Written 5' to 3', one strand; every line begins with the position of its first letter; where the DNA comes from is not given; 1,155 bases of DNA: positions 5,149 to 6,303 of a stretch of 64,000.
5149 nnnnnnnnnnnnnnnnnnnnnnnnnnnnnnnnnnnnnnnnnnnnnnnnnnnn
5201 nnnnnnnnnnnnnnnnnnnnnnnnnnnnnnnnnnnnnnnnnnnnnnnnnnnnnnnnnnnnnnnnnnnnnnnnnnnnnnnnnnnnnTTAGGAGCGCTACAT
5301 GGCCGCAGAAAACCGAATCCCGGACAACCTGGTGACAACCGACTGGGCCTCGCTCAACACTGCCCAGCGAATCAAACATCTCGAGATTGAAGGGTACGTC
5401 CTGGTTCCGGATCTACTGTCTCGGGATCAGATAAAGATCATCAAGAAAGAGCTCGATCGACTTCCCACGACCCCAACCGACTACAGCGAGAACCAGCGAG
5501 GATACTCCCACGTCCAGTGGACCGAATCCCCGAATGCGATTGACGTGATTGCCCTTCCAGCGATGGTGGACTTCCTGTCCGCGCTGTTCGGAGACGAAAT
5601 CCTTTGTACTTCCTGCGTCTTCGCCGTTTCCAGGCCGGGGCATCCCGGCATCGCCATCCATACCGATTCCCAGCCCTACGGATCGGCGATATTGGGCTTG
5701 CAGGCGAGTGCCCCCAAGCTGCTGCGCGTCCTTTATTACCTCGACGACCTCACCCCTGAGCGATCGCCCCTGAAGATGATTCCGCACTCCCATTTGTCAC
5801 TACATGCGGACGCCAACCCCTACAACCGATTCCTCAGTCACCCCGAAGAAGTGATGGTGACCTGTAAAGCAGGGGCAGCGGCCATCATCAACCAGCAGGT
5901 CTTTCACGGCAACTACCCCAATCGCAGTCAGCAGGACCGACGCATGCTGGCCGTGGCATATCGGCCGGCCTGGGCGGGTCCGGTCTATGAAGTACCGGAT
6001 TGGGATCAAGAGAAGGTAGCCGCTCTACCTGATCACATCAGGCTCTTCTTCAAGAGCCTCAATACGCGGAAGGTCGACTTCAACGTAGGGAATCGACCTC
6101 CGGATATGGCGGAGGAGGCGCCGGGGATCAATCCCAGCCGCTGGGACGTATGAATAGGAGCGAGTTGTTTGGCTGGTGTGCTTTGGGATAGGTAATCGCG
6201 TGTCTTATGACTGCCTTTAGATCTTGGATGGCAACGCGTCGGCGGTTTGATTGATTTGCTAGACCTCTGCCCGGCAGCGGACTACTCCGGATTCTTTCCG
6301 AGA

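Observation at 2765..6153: Secreted FMN-dependent hydroxy-acid dehydrogenase, propeller, tetrahaem cytochrome c and PhyH dioxygenase in one apparent operon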

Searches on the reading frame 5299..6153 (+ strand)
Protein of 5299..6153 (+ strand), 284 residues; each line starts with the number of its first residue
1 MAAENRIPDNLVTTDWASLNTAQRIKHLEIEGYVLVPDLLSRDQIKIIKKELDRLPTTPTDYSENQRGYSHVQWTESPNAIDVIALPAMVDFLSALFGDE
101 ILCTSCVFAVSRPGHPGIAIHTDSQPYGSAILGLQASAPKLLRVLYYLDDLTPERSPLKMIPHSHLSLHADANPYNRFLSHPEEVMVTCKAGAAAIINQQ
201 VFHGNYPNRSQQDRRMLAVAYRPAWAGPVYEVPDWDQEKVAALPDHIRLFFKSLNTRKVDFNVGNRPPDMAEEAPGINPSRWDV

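Call 3: search_protein_families(library=pfam, proteins=[window:5299-6153:+], max_evalue=0.01)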
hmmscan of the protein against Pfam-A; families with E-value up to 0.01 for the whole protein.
window:5299-6153:+ (284 aa): 1 family
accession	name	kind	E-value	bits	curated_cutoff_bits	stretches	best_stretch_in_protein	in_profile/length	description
PF05721.19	PhyH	-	3.9e-16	60.4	22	1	31-216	4-213/213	Phytanoyl-CoA dioxygenase (PhyH)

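Call 6: search_protein_families(library=ncbifam, proteins=[window:5299-6153:+], max_evalue=0.01)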
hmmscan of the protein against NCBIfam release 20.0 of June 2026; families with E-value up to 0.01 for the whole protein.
window:5299-6153:+ (284 aa): 3 families
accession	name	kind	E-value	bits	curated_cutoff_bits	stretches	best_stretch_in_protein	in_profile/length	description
TIGR01762.1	chlorin-enz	subfamily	0.0016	17.8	226.3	0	184-237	208-259/288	chlorinating enzyme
TIGR04436.1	SpoChoClust_3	subfamily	0.0025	17.1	200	0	19-226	3-205/300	putative 2OG-Fe(II) oxygenase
TIGR02408.1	ectoine_ThpD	equivalog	0.0056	16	336.5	0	21-62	18-59/277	ectoine hydroxylase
